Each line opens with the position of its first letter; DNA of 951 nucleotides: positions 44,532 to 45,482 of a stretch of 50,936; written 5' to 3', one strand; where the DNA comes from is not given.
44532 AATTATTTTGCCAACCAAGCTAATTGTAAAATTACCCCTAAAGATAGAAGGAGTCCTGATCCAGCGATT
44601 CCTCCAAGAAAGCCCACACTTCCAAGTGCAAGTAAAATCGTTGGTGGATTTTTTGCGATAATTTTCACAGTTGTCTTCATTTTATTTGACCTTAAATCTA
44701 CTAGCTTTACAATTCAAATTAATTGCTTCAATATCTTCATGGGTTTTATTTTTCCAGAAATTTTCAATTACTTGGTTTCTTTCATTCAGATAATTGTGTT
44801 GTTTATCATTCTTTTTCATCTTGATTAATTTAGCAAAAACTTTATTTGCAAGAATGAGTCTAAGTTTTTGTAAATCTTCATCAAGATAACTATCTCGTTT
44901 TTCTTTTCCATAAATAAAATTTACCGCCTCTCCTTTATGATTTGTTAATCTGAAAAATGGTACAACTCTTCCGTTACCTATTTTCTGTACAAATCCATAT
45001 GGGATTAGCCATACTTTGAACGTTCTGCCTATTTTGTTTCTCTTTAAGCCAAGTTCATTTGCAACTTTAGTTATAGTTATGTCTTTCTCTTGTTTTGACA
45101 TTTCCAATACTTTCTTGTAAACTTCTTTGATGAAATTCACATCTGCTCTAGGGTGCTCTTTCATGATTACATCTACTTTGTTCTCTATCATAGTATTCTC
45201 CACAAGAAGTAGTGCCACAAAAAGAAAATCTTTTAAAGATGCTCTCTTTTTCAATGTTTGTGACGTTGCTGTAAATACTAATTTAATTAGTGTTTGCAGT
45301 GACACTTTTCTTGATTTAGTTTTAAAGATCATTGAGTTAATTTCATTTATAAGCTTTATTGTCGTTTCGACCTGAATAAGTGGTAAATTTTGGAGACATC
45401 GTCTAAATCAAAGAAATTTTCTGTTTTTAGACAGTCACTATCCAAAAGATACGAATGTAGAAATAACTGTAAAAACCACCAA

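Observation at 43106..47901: Minimal (about 4.8 kb) integrase element inserted in tRNA-Gly with no recognisable replication, capsid or transfer genes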

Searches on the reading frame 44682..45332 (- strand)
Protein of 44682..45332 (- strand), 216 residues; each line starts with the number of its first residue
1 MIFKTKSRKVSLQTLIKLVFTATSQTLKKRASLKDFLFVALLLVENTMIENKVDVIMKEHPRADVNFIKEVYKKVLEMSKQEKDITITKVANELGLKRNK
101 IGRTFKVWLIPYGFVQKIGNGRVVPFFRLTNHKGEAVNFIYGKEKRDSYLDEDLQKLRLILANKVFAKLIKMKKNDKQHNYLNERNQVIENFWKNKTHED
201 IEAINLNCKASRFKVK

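Call 7: search_protein_families(library=pfam, proteins=[window:44682-45332:-], max_evalue=0.1)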
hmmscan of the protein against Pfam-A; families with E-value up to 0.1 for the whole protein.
window:44682-45332:- (216 aa): 0 families

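Call 8: search_protein_families(library=phrogs, proteins=[window:44682-45332:-], max_evalue=0.1)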
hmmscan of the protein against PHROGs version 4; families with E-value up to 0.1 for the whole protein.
window:44682-45332:- (216 aa): 1 family
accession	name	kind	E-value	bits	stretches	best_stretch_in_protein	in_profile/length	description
phrog_142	-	moron, auxiliary metabolic gene and host takeover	0.036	15.2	1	71-143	13-77/116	Ren-like exclusion protein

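Call 9: search_protein_families(library=ncbifam, proteins=[window:44682-45332:-], max_evalue=0.1)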
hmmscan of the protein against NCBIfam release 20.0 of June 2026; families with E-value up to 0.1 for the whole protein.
window:44682-45332:- (216 aa): 1 family
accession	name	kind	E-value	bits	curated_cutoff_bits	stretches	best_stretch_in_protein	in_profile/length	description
NF004133.0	PRK05618.2-4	equivalog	0.023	14.2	197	1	132-209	23-99/210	50S ribosomal protein L25/general stress protein Ctc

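Call 16: search_protein_families(library=padloc, proteins=[window:44682-45332:-], max_evalue=1)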
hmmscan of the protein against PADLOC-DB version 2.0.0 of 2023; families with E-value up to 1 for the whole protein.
window:44682-45332:- (216 aa): 0 families

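Call 22: search_protein_representatives(protein=window:44682-45332:-)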
Query: 216 residues. Proteins with E-value up to 0.001 (for the whole library): 18; up to 1e-10: 5; up to 1e-30: 1. The best 18 are listed.
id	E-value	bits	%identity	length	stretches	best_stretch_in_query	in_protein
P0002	1.1e-133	459.4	100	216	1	1-216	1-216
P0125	1.1e-23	100.5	38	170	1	56-215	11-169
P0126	4.5e-18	82.1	35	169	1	50-216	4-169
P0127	3.4e-14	69.5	26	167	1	50-216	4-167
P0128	6.4e-12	62.1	31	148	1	78-215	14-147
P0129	1.4e-10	57.7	26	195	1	47-213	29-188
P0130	2.1e-10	57.1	29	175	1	51-214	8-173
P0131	3.9e-09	53.0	27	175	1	49-215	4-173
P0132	5.6e-09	52.5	28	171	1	54-215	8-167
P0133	5.3e-08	49.3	20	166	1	54-214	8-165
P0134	9.6e-08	48.4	32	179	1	49-183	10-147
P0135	1.7e-06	44.4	26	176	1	49-214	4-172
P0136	1.4e-05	41.4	30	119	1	50-161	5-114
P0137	1.5e-05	41.3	30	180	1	51-213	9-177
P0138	3.6e-05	40.0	27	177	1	51-212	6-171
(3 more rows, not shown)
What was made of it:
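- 44682..45191 (-): Winged-helix DNA-binding protein, 169 aa. The mechanical ORF runs up to 45332, but homologs align only from residue 48-50 onward. It is a candidate regulator or replication/partition factor. 17 homologs of about 170 aa (call 22).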

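Call 34: search_protein_families(library=pfam, proteins=[L005:5094-5357:-, L005:5478-6491:+, L005:7034-7975:-, L005:7972-9303:-, L005:10196-10834:-, L021:15562-17622:-, L021:17603-20194:-, L021:20178-21176:-, L081:1584-4073:+, L081:7184-9379:-], max_evalue=0.01)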
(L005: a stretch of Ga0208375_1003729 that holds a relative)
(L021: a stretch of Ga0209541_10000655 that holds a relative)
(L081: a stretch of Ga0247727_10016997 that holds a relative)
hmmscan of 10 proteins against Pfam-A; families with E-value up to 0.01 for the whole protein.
L005:5094-5357:- (87 aa): 0 families

L005:5478-6491:+ (337 aa): 2 families
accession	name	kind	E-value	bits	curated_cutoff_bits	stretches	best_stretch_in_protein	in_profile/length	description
PF13404.12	HTH_AsnC-type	-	1.2e-19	70.3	27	2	187-227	1-41/42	AsnC-type helix-turn-helix domain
PF13412.12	HTH_24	-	1.5e-15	56.9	21.9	2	187-232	1-46/48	Winged helix-turn-helix DNA-binding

L005:7034-7975:- (313 aa): 1 family
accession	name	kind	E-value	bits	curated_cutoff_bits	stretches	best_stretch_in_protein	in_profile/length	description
PF18895.5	T4SS_pilin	-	0.0003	21.2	26.6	1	69-122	12-64/71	Type IV secretion system pilin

L005:7972-9303:- (443 aa): 0 families

L005:10196-10834:- (212 aa): 0 families

L021:15562-17622:- (686 aa): 3 families
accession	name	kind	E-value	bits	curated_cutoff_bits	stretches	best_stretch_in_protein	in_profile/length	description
PF13337.12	BrxL_ATPase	-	3.1e-144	480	25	1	163-476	1-313/313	Lon-like protease BrxL-like, ATPase domain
PF20442.3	BrxL_N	-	1.4e-50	171.1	28.2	1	23-154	1-132/132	BREX system Lon protease-like protein BrxL N-terminal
PF05362.19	Lon_C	-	4.7e-10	39.8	21.1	1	522-680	42-200/205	Lon protease (S16) C-terminal proteolytic domain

L021:17603-20194:- (863 aa): 2 families
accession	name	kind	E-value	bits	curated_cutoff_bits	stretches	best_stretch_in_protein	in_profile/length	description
PF08665.17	PglZ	-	1.5e-54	185.1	25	1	472-646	1-178/179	PglZ domain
PF01663.27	Phosphodiest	-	0.00036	20.7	23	1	570-641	149-222/342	Type I phosphodiesterase / nucleotide pyrophosphatase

L021:20178-21176:- (332 aa): 1 family
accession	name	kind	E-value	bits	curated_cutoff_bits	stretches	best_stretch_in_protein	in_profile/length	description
PF21825.2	crAss001_48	-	0.0059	16.9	24.8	0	277-303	30-56/61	crAss001_48 related protein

L081:1584-4073:+ (829 aa): 0 families

L081:7184-9379:- (731 aa): 2 families
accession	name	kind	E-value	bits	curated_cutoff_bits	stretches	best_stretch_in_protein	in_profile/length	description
PF09250.16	Prim-Pol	-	2.2e-13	51.4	22.8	1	14-144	12-153/158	Bifunctional DNA primase/polymerase, N-terminal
PF08708.16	PriCT_1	-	2.3e-12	46.8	21.1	1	173-231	5-62/67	Primase C terminal 1 (PriCT-1)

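Call 35: search_protein_families(library=pfam, proteins=[L077:1821-3056:-, L077:3348-4490:-, L077:5369-6703:+, L065:14870-16309:-, L065:16425-17567:+, L065:13330-14142:+, L065:11253-11999:-, L065:12001-12693:-, L081:5400-6278:-, L021:13413-14105:-], max_evalue=0.01)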
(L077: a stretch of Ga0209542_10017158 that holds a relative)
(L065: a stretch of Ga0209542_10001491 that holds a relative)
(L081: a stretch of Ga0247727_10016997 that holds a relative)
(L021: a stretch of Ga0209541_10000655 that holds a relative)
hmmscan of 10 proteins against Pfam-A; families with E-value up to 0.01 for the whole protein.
L077:1821-3056:- (411 aa): 1 family
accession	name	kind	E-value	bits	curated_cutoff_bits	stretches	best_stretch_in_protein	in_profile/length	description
PF02661.23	Fic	-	1.1e-13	52.2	24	1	256-358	1-93/93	Fic/DOC family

L077:3348-4490:- (380 aa): 1 family
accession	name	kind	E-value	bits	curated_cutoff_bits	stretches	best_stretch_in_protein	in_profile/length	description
PF12705.13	PDDEXK_1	-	0.00023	21.6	22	1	300-379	120-167/247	PD-(D/E)XK nuclease superfamily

L077:5369-6703:+ (444 aa): 0 families

L065:14870-16309:- (479 aa): 1 family
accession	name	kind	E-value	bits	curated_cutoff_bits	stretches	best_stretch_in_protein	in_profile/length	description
PF09471.16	Peptidase_M64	-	2.3e-05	24.2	26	1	182-244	6-66/302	IgA Peptidase M64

L065:16425-17567:+ (380 aa): 0 families

L065:13330-14142:+ (270 aa): 0 families

L065:11253-11999:- (248 aa): 0 families

L065:12001-12693:- (230 aa): 0 families

L081:5400-6278:- (292 aa): 0 families

L021:13413-14105:- (230 aa): 1 family
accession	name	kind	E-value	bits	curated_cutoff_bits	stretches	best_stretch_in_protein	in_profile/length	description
PF01048.26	PNP_UDP_1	-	3.6e-51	174.3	25.1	1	2-228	1-233/233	Phosphorylase superfamily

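Call 71: search_protein_families(library=pfam, proteins=[L021:11443-11733:-, L081:6286-6684:-, L006:9511-10515:-], max_evalue=0.01)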
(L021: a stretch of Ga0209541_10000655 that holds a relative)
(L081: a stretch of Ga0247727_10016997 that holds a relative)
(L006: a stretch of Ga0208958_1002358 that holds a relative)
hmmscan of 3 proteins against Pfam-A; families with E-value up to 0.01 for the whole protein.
L021:11443-11733:- (96 aa): 0 families

L081:6286-6684:- (132 aa): 0 families

L006:9511-10515:- (334 aa): 0 families

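Call 88: search_protein_families(library=pfam, proteins=[L026:14952-17984:-, L050:12313-15360:-, L051:11449-13890:-, L052:10357-13497:-, L055:18005-20779:-, L057:12098-14779:-, L057:16439-19363:-, L070:14958-17669:-, L023:12610-14718:+, L073:4585-6336:+], max_evalue=0.001)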
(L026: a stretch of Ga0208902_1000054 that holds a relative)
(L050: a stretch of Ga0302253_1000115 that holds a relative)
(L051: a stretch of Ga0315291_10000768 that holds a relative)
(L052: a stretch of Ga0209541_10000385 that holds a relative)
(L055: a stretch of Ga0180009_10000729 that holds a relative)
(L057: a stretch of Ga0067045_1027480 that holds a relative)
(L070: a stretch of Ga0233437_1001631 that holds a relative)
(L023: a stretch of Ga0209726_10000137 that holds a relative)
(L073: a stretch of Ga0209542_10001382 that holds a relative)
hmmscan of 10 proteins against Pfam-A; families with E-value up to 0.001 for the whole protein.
L026:14952-17984:- (1010 aa): 5 families
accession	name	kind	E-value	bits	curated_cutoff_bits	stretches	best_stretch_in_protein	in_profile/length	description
PF18766.7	SWI2_SNF2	-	7.4e-73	245.3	26.7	1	253-481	1-220/221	SWI2/SNF2 ATPase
PF04313.20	HSDR_N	-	8.1e-38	130.7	25.1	1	23-198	17-192/198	Type I restriction enzyme R protein N terminus (HSDR_N)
PF22679.2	T1R_D3-like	-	4.1e-33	115.5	27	1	524-668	4-158/158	Type I restriction enzyme subunit R domain 3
PF04851.21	ResIII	-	1.7e-18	67.5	22.5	1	251-414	5-162/164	Type III restriction enzyme, res subunit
PF00270.35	DEAD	-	2.2e-05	24.7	26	1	276-413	22-159/167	DEAD/DEAH box helicase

L050:12313-15360:- (1015 aa): 8 families
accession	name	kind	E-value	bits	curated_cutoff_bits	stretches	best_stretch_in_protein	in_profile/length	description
PF13414.12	TPR_11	-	5.9e-57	189.5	26.8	6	647-680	8-41/42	TPR repeat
PF13374.12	TPR_10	-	6.4e-14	51.9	27.5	0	587-618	4-35/42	Tetratricopeptide repeat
PF13431.12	TPR_17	-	2.5e-11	43.4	24.4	0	656-681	2-27/34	Tetratricopeptide repeat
PF20308.4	TPR-S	-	1.3e-08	35.8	27.6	0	775-874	5-93/102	Tetratricopeptide Repeats-Sensor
PF25238.1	OGFOD2-like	-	5.7e-06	26.8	31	0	446-476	67-97/123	OGFOD2-like domain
PF21137.3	ANM3_C2H2_Zf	-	0.0006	20.1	27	1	876-904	4-32/46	Protein arginine N-methyltransferase 3, C2H2 zinc finger domain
PF02259.29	FAT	-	0.00064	19.5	24.2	0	723-785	255-329/343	FAT domain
PF13424.12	TPR_12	-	0.00074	20.1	30.1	0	635-705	5-76/77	Tetratricopeptide repeat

L051:11449-13890:- (813 aa): 0 families

L052:10357-13497:- (1046 aa): 4 families
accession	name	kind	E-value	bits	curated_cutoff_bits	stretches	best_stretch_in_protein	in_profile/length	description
PF19044.6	P-loop_TraG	-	4.9e-28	98.3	25.8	1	526-831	27-345/413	TraG P-loop domain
PF01935.23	DUF87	-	2.8e-17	64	23.2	1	513-700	8-182/220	Helicase HerA, central domain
PF12846.13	AAA_10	-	6.5e-16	58.8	27.5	2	526-637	19-138/362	AAA-like domain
PF12666.12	PrgI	-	0.00062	20.7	27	0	9-70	6-75/91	PrgI family protein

L055:18005-20779:- (924 aa): 4 families
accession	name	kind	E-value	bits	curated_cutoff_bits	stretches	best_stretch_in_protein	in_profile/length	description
PF02384.22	N6_Mtase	-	1e-35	124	20.4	1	324-699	5-307/311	N-6 DNA Methylase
PF13588.12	HSDR_N_2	-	2.5e-20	73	25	1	79-180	1-101/110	Type I restriction enzyme R protein N terminus (HSDR_N)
PF07669.17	Eco57I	-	1.6e-12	48.3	25.3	1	405-584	3-165/171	Eco57I restriction-modification methylase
PF01170.24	UPF0020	-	5.2e-07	30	22.3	1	355-419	21-93/197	RMKL-like, methyltransferase domain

L057:12098-14779:- (893 aa): 3 families
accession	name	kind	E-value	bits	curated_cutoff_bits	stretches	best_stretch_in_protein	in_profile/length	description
PF04851.21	ResIII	-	6.3e-23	81.9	22.5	1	13-233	3-163/164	Type III restriction enzyme, res subunit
PF18766.7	SWI2_SNF2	-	3.7e-07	30.5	26.7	1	70-266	27-188/221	SWI2/SNF2 ATPase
PF00271.37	Helicase_C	-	6e-05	23.7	23.5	1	318-419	19-108/110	Helicase conserved C-terminal domain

L057:16439-19363:- (974 aa): 6 families
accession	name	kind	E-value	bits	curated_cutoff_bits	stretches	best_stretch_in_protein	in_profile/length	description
PF00176.29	SNF2-rel_dom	-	1.1e-36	126.8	24.9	1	68-270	17-223/290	SNF2-related domain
PF00271.37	Helicase_C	-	1.2e-20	74.3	23.5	1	455-563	4-110/110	Helicase conserved C-terminal domain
PF04851.21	ResIII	-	4.8e-12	46.5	22.5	1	50-210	3-162/164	Type III restriction enzyme, res subunit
PF00270.35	DEAD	-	7.4e-11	42.5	26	1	70-212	16-162/167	DEAD/DEAH box helicase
PF13872.12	AAA_34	-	2.4e-07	30.4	27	1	67-199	59-206/306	P-loop containing NTP hydrolase pore-1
PF22590.2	Cas3-like_C_2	-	0.0004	21.1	27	0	441-562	3-104/106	CRISPR-associated nuclease/helicase Cas3, C-terminal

L070:14958-17669:- (903 aa): 4 families
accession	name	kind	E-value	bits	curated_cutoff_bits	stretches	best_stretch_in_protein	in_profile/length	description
PF19044.6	P-loop_TraG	-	3.2e-25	89.1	25.8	1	382-731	27-387/413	TraG P-loop domain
PF01935.23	DUF87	-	4.4e-17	63.4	23.2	1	369-569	8-204/220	Helicase HerA, central domain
PF12846.13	AAA_10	-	6.3e-14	52.2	27.5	1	383-681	20-324/362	AAA-like domain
PF11130.14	TraC_F_IV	-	9e-07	28.7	28.1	1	107-297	129-340/375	TraC protein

L023:12610-14718:+ (702 aa): 2 families
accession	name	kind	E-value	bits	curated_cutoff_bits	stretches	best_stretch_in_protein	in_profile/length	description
PF09250.16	Prim-Pol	-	1.1e-16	62.1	22.8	1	10-151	5-155/158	Bifunctional DNA primase/polymerase, N-terminal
PF01807.25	Zn_ribbon_DnaG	-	1.5e-07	31.6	24.9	1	182-222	35-73/98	CHC2 zinc finger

L073:4585-6336:+ (583 aa): 3 families
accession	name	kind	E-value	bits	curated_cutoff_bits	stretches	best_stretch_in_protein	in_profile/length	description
PF00587.30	tRNA-synt_2b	-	8.5e-30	104.6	29.3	1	96-464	3-179/179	tRNA synthetase class II core domain (G, H, P, S and T)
PF04073.20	tRNA_edit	-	3.7e-20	72.7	25.5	1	260-372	4-112/123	Aminoacyl-tRNA editing domain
PF03129.25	HGTP_anticodon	-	1.9e-16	60.4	21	1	480-560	1-81/94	Anticodon binding domain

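Call 89: find_encoding_contigs(protein=P0125, flank=8000, max_places=3)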
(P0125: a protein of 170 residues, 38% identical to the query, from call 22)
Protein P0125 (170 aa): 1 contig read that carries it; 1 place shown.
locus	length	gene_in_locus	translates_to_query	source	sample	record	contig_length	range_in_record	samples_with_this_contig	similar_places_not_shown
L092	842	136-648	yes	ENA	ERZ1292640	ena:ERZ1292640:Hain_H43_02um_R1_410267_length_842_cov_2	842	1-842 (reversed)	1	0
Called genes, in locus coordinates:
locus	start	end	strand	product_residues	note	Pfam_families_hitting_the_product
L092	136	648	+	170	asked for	-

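Call 90: list_cluster_members(proteins=[P0126, P0127, P0128, P0129, P0130, P0131, P0132, P0133, P0134, P0135])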
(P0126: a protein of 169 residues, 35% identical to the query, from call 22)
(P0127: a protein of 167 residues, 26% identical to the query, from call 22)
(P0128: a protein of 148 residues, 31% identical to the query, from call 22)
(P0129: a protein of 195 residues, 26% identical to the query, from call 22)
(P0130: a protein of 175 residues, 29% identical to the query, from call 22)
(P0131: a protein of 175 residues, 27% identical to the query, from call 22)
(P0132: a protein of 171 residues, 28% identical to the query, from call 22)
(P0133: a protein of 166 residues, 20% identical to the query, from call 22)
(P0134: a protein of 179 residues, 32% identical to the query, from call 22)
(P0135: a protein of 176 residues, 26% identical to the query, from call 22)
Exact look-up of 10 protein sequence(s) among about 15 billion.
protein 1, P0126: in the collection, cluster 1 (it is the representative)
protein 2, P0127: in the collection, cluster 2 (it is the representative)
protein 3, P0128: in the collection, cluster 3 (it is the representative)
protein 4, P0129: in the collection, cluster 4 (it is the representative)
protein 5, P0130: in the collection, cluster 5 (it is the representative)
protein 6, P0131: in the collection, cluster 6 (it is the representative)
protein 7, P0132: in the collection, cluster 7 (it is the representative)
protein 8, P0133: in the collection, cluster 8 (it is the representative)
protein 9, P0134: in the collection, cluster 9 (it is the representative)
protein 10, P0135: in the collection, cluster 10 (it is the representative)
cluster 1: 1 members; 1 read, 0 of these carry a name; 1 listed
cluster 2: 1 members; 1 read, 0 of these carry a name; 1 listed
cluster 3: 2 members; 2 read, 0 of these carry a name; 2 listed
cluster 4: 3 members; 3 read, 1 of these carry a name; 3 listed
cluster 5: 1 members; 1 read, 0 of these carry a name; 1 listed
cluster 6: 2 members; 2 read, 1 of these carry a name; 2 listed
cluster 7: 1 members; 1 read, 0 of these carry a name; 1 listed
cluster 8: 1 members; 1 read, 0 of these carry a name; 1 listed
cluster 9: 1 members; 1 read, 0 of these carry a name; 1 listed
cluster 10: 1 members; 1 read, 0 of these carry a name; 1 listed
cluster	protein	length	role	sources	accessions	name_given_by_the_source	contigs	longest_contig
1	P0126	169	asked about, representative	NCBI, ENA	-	-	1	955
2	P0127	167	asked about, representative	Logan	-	-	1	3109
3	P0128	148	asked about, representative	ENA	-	-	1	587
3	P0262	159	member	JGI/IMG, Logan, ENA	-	-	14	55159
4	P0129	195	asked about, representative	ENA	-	-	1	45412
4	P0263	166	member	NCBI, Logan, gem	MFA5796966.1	MAG: hypothetical protein WC916_02935 [Candidatus Woesearchaeota archaeon]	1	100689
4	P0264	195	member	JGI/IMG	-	-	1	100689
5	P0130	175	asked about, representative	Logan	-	-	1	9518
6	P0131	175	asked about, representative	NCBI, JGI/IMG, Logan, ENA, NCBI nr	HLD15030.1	MAG TPA: hypothetical protein VJB94_00420 [Candidatus Nanoarchaeia archaeon] | hypothetical protein [Candidatus Nanoarchaeia archaeon]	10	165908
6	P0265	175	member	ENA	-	-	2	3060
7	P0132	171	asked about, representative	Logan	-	-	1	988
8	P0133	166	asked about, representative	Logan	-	-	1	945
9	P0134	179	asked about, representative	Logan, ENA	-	-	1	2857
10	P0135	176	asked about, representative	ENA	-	-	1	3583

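Call 91: find_encoding_contigs(protein=P0131, flank=8000, max_places=3)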
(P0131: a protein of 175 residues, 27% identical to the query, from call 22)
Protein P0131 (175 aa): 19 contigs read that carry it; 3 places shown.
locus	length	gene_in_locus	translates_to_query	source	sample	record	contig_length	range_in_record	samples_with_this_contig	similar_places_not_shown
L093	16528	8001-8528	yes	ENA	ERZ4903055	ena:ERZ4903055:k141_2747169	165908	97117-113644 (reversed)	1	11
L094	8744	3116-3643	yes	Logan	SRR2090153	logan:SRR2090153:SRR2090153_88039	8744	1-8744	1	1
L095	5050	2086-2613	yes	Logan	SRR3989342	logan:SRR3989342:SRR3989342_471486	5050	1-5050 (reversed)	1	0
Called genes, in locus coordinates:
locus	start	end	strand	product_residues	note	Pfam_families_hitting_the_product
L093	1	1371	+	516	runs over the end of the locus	PF13231:PMT_2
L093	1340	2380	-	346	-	PF01663:Phosphodiest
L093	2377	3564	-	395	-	-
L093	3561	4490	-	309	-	PF03706:LPG_synthase_TM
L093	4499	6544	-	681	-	PF13403:Hint_2 (weak), PF14890:Intein_splicing, PF04055:Radical_SAM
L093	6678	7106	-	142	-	PF13274:SocA_Panacea (faint)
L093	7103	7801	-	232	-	-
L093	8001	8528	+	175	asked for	-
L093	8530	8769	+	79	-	-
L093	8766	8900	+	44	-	-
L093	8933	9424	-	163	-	-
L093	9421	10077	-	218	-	PF12705:PDDEXK_1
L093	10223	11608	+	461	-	PF02985:HEAT (faint), PF13646:HEAT_2, PF03602:Cons_hypoth95 (faint), PF01555:N6_N4_Mtase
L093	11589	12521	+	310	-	PF09516:RE_CfrBI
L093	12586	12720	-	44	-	-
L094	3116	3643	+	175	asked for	-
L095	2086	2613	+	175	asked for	-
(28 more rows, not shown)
